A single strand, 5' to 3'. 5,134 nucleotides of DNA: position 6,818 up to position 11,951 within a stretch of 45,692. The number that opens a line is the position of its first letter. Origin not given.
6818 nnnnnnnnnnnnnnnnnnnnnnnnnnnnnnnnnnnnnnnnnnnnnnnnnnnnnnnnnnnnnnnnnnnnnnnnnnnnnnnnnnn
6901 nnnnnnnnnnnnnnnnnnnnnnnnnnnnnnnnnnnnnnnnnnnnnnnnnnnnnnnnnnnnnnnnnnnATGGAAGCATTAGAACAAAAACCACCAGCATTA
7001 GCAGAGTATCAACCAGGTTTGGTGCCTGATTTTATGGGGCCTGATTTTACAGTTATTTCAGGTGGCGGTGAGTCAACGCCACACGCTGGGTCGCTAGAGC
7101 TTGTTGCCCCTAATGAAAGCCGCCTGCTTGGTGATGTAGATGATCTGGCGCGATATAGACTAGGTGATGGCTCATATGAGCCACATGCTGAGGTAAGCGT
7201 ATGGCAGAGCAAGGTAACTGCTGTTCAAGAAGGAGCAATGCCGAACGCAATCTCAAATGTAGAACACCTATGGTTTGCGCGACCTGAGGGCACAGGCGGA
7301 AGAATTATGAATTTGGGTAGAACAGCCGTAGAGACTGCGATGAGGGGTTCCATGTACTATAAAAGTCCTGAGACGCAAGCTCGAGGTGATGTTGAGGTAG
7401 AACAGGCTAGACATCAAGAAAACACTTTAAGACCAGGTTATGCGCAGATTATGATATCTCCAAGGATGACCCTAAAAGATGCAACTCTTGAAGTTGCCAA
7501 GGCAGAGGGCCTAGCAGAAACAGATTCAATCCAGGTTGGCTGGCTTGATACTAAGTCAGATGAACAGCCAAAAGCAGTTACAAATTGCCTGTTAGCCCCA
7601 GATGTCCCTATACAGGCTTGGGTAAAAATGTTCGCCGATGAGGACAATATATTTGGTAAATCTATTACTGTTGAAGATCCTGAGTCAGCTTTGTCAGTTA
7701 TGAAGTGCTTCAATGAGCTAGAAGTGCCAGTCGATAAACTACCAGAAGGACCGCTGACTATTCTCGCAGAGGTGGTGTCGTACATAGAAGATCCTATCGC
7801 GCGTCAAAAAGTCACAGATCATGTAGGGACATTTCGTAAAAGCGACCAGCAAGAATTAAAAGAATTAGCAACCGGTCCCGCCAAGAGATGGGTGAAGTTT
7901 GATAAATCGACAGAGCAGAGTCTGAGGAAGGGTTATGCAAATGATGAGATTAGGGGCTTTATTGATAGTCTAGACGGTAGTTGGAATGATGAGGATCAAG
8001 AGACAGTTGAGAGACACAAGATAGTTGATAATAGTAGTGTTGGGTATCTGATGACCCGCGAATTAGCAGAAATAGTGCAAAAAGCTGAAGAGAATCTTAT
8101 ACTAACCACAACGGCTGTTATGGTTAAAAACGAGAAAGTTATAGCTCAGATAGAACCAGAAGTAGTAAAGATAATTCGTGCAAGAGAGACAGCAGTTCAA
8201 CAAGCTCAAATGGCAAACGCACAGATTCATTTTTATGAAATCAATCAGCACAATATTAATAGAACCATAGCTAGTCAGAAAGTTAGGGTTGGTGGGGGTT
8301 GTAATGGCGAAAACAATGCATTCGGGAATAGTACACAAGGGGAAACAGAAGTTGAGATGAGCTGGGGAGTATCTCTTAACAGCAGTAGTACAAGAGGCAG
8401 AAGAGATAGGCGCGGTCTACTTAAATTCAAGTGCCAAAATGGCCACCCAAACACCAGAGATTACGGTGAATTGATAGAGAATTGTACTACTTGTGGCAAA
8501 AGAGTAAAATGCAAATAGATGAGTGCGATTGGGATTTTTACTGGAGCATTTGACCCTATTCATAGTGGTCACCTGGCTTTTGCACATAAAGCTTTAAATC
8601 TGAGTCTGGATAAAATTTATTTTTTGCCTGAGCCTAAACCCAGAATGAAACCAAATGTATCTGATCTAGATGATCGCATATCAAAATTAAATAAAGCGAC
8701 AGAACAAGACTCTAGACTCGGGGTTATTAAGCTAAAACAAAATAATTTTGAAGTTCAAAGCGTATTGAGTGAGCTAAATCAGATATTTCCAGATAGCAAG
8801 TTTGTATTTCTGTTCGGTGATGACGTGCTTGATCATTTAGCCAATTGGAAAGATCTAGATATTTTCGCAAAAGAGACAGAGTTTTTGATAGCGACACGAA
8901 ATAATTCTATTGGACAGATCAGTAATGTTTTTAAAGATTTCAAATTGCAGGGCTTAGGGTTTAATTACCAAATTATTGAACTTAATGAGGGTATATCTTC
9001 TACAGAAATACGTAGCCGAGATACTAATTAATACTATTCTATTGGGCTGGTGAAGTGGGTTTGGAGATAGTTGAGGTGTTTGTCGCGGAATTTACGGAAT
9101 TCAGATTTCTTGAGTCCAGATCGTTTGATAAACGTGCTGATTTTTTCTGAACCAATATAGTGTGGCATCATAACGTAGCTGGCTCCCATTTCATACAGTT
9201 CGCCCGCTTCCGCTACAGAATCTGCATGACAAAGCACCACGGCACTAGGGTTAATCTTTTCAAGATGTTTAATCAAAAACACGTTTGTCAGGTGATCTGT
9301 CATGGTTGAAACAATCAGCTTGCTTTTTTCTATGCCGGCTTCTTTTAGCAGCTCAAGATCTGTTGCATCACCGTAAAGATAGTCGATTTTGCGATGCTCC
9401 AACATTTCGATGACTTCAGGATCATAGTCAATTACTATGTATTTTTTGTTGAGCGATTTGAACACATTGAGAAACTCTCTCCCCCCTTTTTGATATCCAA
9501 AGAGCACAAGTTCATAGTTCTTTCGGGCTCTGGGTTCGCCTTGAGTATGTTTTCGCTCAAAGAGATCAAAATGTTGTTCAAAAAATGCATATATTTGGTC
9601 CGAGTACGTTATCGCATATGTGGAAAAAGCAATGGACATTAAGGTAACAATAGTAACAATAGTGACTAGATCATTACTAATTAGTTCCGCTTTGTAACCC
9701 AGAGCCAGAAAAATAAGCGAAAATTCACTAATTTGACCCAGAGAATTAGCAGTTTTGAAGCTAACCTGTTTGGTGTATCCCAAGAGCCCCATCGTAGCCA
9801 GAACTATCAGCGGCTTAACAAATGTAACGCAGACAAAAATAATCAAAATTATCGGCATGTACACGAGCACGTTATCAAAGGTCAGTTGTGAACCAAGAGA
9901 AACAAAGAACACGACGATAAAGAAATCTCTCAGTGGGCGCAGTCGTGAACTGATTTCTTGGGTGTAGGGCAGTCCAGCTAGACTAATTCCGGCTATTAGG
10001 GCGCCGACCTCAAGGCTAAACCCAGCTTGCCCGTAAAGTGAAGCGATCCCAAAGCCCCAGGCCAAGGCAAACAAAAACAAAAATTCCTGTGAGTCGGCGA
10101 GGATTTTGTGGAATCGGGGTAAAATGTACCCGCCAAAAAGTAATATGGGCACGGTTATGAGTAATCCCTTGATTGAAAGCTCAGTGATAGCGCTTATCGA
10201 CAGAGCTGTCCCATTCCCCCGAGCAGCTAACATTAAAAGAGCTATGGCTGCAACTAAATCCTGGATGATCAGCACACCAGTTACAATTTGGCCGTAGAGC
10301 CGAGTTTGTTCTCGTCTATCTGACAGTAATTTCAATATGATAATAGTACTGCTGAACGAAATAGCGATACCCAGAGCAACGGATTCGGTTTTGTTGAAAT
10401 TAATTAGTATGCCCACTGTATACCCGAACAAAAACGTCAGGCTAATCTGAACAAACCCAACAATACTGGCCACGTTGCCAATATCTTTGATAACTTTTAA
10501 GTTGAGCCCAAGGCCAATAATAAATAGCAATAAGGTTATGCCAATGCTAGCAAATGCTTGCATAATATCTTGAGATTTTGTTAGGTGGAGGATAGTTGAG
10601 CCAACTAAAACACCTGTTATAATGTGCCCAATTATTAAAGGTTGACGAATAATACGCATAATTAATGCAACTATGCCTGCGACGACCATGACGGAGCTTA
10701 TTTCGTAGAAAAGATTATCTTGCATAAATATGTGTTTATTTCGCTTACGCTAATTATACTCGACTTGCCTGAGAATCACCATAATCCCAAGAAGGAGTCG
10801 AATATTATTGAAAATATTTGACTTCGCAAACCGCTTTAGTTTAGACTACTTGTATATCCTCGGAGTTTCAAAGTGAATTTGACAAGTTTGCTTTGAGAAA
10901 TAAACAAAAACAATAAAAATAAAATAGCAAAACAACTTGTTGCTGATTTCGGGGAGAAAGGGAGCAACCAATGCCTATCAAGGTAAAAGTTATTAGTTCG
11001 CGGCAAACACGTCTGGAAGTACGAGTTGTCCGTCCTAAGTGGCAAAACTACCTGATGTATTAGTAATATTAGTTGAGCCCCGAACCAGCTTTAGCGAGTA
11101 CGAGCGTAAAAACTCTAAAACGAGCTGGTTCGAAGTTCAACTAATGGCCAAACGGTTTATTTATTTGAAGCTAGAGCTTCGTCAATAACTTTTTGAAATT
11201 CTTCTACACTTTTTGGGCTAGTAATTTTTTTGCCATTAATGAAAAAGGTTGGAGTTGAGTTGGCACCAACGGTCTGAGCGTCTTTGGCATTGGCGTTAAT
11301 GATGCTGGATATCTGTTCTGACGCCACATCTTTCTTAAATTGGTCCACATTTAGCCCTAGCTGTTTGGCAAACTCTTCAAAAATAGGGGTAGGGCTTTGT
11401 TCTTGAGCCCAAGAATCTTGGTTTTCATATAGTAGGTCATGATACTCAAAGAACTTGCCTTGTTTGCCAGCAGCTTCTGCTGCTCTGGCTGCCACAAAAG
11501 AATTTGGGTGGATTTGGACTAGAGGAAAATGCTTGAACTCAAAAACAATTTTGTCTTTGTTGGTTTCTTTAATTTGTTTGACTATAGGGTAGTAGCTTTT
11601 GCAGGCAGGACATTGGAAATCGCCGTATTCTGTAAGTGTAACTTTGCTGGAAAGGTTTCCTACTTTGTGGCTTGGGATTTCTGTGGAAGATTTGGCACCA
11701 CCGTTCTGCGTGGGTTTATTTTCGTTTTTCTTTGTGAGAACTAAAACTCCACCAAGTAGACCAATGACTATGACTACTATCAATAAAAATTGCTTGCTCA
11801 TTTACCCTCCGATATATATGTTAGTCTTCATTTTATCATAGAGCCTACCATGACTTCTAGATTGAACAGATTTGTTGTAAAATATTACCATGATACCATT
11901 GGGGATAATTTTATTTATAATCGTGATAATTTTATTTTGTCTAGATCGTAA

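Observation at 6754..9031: Cobalamin-riboswitch-like leader controlling an orphan 516-aa zinc-ribbon protein fused to a NadD-like gene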

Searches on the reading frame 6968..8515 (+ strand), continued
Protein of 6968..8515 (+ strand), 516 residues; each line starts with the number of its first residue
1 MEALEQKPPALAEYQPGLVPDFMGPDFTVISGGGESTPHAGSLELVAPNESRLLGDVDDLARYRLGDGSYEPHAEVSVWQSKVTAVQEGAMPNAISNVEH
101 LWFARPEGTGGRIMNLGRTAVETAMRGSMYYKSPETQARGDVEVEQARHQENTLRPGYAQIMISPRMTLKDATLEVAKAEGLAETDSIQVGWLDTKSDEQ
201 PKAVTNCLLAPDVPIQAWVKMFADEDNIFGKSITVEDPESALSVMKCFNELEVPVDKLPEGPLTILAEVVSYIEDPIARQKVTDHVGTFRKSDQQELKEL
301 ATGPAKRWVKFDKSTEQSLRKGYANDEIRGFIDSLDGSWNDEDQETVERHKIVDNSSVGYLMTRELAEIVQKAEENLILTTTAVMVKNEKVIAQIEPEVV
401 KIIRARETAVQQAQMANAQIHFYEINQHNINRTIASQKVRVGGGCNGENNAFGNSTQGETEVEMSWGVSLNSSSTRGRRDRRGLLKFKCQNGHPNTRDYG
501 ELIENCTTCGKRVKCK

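Call 44: find_encoding_contigs(protein=P0054, flank=8000, max_places=3)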
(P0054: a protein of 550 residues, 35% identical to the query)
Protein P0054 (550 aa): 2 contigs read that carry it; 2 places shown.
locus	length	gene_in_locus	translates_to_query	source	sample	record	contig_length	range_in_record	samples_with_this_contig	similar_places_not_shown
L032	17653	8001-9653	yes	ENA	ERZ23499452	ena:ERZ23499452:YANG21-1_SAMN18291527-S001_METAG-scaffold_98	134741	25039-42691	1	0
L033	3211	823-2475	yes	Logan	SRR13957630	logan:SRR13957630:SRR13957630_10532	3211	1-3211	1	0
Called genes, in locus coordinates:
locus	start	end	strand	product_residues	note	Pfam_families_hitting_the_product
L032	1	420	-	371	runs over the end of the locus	PF20706:GT4-conflict (weak), PF00534:Glycos_transf_1, PF13692:Glyco_trans_1_4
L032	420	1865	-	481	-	PF02397:Bac_transf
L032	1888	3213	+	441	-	PF04932:Wzy_C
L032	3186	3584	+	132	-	PF04138:GtrA_DPMS_TM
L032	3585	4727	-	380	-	PF00905:Transpeptidase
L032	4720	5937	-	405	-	PF04932:Wzy_C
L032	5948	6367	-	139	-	PF01471:PG_binding_1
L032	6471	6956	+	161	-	PF01726:LexA_DNA_bind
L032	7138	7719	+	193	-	-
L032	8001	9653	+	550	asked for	-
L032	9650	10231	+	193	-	PF01467:CTP_transf_like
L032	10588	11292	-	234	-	PF13462:Thioredoxin_4, PF01323:DSBA (faint)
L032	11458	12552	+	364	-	PF00571:CBS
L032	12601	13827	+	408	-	-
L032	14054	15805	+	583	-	PF01336:tRNA_anti-codon, PF00152:tRNA-synt_2, PF02938:GAD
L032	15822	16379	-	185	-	PF13483:Lactamase_B_3 (weak), PF12706:Lactamase_B_2 (weak)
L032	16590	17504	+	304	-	PF02729:OTCace_N, PF00185:OTCace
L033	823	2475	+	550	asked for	-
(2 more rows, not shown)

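Call 45: find_encoding_contigs(protein=P0055, flank=8000, max_places=3)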
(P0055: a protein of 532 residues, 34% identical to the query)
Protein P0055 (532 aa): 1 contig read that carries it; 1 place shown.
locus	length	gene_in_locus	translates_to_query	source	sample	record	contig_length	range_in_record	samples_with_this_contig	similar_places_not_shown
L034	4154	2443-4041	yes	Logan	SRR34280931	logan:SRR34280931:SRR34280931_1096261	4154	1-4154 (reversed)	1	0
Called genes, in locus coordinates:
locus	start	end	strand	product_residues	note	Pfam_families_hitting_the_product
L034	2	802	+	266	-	?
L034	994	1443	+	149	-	PF01726:LexA_DNA_bind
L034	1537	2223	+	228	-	-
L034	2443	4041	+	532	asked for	-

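Call 46: find_encoding_contigs(protein=P0172, flank=6000, max_places=3)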
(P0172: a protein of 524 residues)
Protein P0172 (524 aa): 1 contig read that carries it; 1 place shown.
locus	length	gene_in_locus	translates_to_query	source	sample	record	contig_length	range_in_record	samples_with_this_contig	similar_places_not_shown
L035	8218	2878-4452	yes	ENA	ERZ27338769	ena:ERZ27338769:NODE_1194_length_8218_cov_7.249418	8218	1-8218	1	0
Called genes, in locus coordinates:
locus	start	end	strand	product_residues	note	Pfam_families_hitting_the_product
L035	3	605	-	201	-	?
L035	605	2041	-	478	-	PF13727:CoA_binding_3, PF02397:Bac_transf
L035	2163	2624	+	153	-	PF01726:LexA_DNA_bind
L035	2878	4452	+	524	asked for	-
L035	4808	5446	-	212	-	PF13462:Thioredoxin_4, PF01323:DSBA, PF13743:Thioredoxin_5 (faint)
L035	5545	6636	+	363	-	PF00571:CBS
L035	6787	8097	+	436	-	PF01336:tRNA_anti-codon, PF00152:tRNA-synt_2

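Call 47: find_encoding_contigs(protein=P0184, flank=6000, max_places=3)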
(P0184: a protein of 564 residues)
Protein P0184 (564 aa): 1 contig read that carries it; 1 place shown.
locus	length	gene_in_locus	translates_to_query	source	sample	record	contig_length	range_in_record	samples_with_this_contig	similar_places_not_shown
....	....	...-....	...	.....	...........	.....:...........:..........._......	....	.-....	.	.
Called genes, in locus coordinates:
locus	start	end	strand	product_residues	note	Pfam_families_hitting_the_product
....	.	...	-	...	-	?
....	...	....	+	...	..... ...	-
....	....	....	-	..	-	?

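Call 50: fold_search(model_id=the predicted structure, library=viral)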
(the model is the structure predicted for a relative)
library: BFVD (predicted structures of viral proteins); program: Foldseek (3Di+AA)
matches with E <= 10: 144; with E <= 0.001: 0
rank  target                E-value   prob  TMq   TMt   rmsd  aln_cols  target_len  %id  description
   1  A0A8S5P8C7            6.5e-01  0.07  0.07  0.13  21.0       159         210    9  Uncharacterized protein [Siphoviridae sp. ctrvp54]
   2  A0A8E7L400            7.9e-01  0.04  0.08  0.14  17.1       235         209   12  (no name in the UniProt tables at hand)
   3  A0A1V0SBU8            9.1e-01  0.03  0.09  0.11  19.4       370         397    9  Uncharacterized protein [Catovirus CTV1]
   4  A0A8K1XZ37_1          1.0e+00  0.04  0.09  0.05  16.2       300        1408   10  (no name in the UniProt tables at hand)
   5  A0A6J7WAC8            1.1e+00  0.06  0.09  0.09  21.2       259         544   13  Uncharacterized protein [uncultured Caudovirales phage]
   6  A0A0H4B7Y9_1          1.1e+00  0.03  0.07  0.04  27.2       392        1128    9  RNA-directed RNA polymerase L [Jonchet virus]
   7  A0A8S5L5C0            1.3e+00  0.02  0.06  0.08  26.6       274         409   10  Maturation protein [ssRNA phage SRR5466725_10]
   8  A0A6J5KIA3            1.4e+00  0.04  0.09  0.11  23.1       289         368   11  Uncharacterized protein [uncultured Caudovirales phage]
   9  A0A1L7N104            1.5e+00  0.04  0.07  0.08  18.9       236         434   10  Uncharacterized protein [Ralstonia phage RP12]
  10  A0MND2                1.7e+00  0.04  0.08  0.16  14.0       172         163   10  (no name in the UniProt tables at hand)
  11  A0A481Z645            1.8e+00  0.11  0.09  0.25  11.9       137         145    9  Uncharacterized protein [Pithovirus LCPAC202]
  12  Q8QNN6                1.9e+00  0.08  0.09  0.10  11.8       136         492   17  EsV-1-25 [Ectocarpus siliculosus virus 1 (isolate New Zealand/Kaikoura/1988)]
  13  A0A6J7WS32            1.9e+00  0.03  0.07  0.15  16.1       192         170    9  Uncharacterized protein [uncultured Caudovirales phage]
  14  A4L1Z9                2.0e+00  0.02  0.07  0.09  22.9       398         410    8  Uncharacterized protein [Gryllus bimaculatus nudivirus]
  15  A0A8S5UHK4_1          2.1e+00  0.04  0.09  0.06  18.2       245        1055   12  Trimeric coiled-coil viral fiber [Siphoviridae sp. ctZd434]
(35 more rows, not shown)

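Call 59: find_encoding_contigs(protein=P0003, flank=6000, max_places=2)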
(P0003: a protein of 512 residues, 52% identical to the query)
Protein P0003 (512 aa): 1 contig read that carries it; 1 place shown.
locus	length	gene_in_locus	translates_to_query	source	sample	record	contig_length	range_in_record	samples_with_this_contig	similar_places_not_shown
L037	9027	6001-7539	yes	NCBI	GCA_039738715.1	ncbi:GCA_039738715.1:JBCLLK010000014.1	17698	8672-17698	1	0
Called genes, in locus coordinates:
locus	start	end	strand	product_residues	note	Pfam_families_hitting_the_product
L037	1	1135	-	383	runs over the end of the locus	PF13439:Glyco_transf_4, PF00534:Glycos_transf_1, PF13692:Glyco_trans_1_4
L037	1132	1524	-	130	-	PF01850:PIN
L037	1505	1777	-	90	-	PF02604:PhdYeFM_antitox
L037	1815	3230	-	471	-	PF13727:CoA_binding_3 (weak), PF02397:Bac_transf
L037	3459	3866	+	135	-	PF04138:GtrA_DPMS_TM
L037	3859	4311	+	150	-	PF01726:LexA_DNA_bind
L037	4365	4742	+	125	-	PF01687:Flavokinase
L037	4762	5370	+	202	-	PF00677:Lum_binding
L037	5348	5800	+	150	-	PF00885:DMRL_synthase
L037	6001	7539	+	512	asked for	-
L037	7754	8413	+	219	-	PF01467:CTP_transf_like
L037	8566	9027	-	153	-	?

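Call 60: find_encoding_contigs(protein=P0005, flank=6000, max_places=2)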
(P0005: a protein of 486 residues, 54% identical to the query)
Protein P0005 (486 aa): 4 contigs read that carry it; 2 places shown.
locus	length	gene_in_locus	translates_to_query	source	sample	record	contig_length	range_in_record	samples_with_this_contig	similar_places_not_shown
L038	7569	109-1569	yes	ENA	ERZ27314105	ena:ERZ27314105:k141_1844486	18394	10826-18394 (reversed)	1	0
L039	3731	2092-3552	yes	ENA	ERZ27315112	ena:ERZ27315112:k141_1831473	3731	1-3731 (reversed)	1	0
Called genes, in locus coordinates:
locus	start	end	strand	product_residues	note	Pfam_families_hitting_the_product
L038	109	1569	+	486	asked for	-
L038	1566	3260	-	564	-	PF00999:Na_H_Exchanger, PF02254:TrkA_N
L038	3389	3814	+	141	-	PF04120:Iron_permease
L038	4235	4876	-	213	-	PF13462:Thioredoxin_4, PF01323:DSBA, PF13743:Thioredoxin_5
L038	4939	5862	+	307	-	PF00571:CBS (faint)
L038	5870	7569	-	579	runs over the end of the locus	PF00082:Peptidase_S8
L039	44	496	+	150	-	PF04138:GtrA_DPMS_TM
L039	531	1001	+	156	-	PF01726:LexA_DNA_bind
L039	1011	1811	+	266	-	PF02673:BacA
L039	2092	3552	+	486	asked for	-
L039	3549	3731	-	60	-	?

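Call 63: search_solved_structures(query=A1, max_evalue=10, show_alignments=2)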
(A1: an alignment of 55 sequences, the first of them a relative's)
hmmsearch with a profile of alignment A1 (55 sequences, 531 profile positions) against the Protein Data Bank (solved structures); distinct sequences matched with E-value up to 10: 3.
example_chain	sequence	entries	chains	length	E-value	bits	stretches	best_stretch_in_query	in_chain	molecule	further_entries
2l6g_A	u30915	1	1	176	0.92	11.3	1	305-379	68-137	Focal adhesion kinase 1, linker, Paxillin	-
2l6h_A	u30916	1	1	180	0.93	11.3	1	305-379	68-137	Focal adhesion kinase 1, linker, Paxillin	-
2k3v_A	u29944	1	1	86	5.9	8.6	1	406-489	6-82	Tetraheme cytochrome c-type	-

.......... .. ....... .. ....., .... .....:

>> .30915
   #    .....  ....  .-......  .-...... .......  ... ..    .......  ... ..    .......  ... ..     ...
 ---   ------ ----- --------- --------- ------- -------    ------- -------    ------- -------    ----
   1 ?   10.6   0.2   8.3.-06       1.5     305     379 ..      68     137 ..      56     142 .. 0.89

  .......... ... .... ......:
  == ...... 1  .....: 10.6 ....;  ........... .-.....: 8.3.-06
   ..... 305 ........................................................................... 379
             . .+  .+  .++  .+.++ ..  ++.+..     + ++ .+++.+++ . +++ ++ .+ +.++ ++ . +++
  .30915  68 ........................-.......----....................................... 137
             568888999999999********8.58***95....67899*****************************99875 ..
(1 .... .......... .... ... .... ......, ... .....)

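Call 64: search_protein_families(library=pfam, alignment_id=A1, max_evalue=1)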
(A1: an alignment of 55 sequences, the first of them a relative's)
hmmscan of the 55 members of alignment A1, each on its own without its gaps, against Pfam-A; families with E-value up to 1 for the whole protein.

A. member 1, P0001 (516 aa): 1 family
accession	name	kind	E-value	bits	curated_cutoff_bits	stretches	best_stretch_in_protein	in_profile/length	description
PF14189.11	DUF4312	-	0.82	10.2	27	1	382-409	27-54/84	Domain of unknown function (DUF4312)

B. families by the number of members that match (of 55 scanned): 30 families (the first 25 are shown)
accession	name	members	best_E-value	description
PF19450.4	DUF5988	2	0.027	Family of unknown function (DUF5988)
PF00360.26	PHY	2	0.034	Phytochrome region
PF20681.2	DUF6818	2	0.12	Domain of unknown function (DUF6818)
PF21559.3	Reb1_MybAD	1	0.00023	DNA-binding protein reb1, Myb-associated domain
PF22203.1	Sca2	1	0.014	Surface cell antigen Sca2 helical repeat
PF23236.1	WH2_Lhr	1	0.016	Large helicase-related protein, winged-helix domain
PF14537.11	Cytochrom_c3_2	1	0.019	Cytochrome c3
PF05103.18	DivIVA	1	0.019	DivIVA protein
PF09677.15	TrbI_Ftype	1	0.028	Type-F conjugative transfer system protein (TrbI_Ftype)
PF01485.27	IBR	1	0.05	IBR domain, a half RING-finger domain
PF16524.11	RisS_PPD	1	0.051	Periplasmic domain of Sensor histidine kinase RisS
PF11749.13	DUF3305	1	0.057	Protein of unknown function (DUF3305)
PF17427.7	Phi29_Phage_SSB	1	0.059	Phage Single-stranded DNA-binding protein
PF15796.10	KELK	1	0.065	KELK-motif containing domain of MRCK Ser/Thr protein kinase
PF08928.15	PoNi_N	1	0.079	PoNe immunity protein (PoNi), N-terminal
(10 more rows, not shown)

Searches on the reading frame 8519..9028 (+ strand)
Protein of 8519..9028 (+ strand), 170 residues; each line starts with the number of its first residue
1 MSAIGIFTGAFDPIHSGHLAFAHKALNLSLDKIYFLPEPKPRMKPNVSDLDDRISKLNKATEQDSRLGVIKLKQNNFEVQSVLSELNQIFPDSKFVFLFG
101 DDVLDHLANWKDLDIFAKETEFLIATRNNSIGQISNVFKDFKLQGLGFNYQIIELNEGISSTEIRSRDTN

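Call 6: search_protein_families(library=pfam, proteins=[window:8519-9028:+], max_evalue=0.1)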
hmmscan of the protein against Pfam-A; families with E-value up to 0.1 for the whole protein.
window:8519-9028:+ (170 aa): 1 family
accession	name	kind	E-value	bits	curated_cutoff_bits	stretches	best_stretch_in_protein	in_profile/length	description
PF01467.32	CTP_transf_like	-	4.7e-15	56.4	21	1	6-167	1-133/133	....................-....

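Call 8: search_protein_families(library=ncbifam, proteins=[window:8519-9028:+], max_evalue=1)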
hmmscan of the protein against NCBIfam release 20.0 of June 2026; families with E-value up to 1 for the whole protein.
window:8519-9028:+ (170 aa): 19 families
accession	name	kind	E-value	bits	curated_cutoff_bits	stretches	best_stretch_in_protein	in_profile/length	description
NF005519.0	PRK07152.1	equivalog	7.1e-26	91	315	1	4-168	3-165/361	nicotinate-nucleotide adenylyltransferase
TIGR00482.1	TIGR00482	equivalog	1.4e-25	90.5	112.45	1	6-167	1-169/194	nicotinate (nicotinamide) nucleotide adenylyltransferase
NF000840.1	PRK00071.1-3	equivalog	2.2e-22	79.5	150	1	2-167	6-173/201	nicotinate-nucleotide adenylyltransferase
NF000841.0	PRK00071.1-4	equivalog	1.3e-18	67.5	197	1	2-129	7-140/194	nicotinate-nucleotide adenylyltransferase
NF000843.0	PRK00071.2-2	equivalog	1.1e-17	64.3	240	1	2-126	12-140/212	nicotinate-nucleotide adenylyltransferase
NF000839.0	PRK00071.1-1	equivalog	3.3e-14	53.3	187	1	4-131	8-141/219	nicotinate-nucleotide adenylyltransferase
NF005410.0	PRK06973.1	equivalog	9.1e-12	44.7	214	1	3-127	23-156/243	nicotinate-nucleotide adenylyltransferase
NF000845.0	PRK00071.2-4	equivalog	2.8e-11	43.2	210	1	3-123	9-133/197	nicotinate-nucleotide adenylyltransferase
NF000846.0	PRK00071.2-5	equivalog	1e-08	34.9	329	1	4-124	21-145/210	nicotinate-nucleotide adenylyltransferase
NF000842.0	PRK00071.2-1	equivalog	1.2e-07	31.6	167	1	4-168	4-165/191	nicotinate-nucleotide adenylyltransferase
TIGR01510.1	coaD_prev_kdtB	equivalog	5.1e-07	29.8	103.3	1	5-73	2-68/155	pantetheine-phosphate adenylyltransferase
TIGR00125.1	cyt_tran_rel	domain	1.3e-06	28.5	27.7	1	4-64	1-63/65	adenylyltransferase/cytidyltransferase family protein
NF001985.0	PRK00777.1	subfamily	0.00047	20.2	104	1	8-64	10-72/157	pantetheine-phosphate adenylyltransferase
TIGR00083.1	ribF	equivalog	0.0068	15.9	184.35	1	7-96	3-102/290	riboflavin biosynthesis protein RibF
NF003788.0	PRK05379.1-5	equivalog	0.0075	15.6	354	1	6-75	9-80/351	bifunctional nicotinamide-nucleotide adenylyltransferase/Nudix hydroxylase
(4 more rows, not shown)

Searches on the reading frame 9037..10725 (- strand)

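Call 6: search_protein_families(library=pfam, proteins=[window:9037-10725:-], max_evalue=0.1)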
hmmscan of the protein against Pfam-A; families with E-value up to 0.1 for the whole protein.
window:9037-10725:- (563 aa): 4 families
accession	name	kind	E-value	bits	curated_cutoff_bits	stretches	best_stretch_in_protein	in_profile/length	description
PF00999.27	Na_H_Exchanger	-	2.2e-49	168.8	26.2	1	14-367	5-364/375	Sodium/hydrogen exchanger, transmembrane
PF02254.24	TrkA_N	-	5.4e-20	72.3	23.8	1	407-521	2-116/116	TrkA-N domain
PF10778.14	DehI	-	0.092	13.2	28.9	0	363-419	29-83/148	Halocarboxylic acid dehydrogenase DehI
PF24699.1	DUF7663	-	0.095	12.7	27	0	375-436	147-211/225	Domain of unknown function (DUF7663)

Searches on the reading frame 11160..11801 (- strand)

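Call 33: search_protein_families(library=pfam, proteins=[window:11160-11801:-], max_evalue=0.001)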
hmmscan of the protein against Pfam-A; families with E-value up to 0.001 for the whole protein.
window:11160-11801:- (214 aa): 3 families
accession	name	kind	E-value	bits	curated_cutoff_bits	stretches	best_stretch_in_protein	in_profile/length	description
PF13462.12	Thioredoxin_4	-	1.6e-34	120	23.2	1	44-208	5-165/165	Thioredoxin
PF01323.26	DSBA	-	8.6e-16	58.7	25.6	1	55-206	1-190/191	DSBA-like thioredoxin domain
PF13743.12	Thioredoxin_5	-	4.3e-06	27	27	1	103-190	76-165/186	Thioredoxin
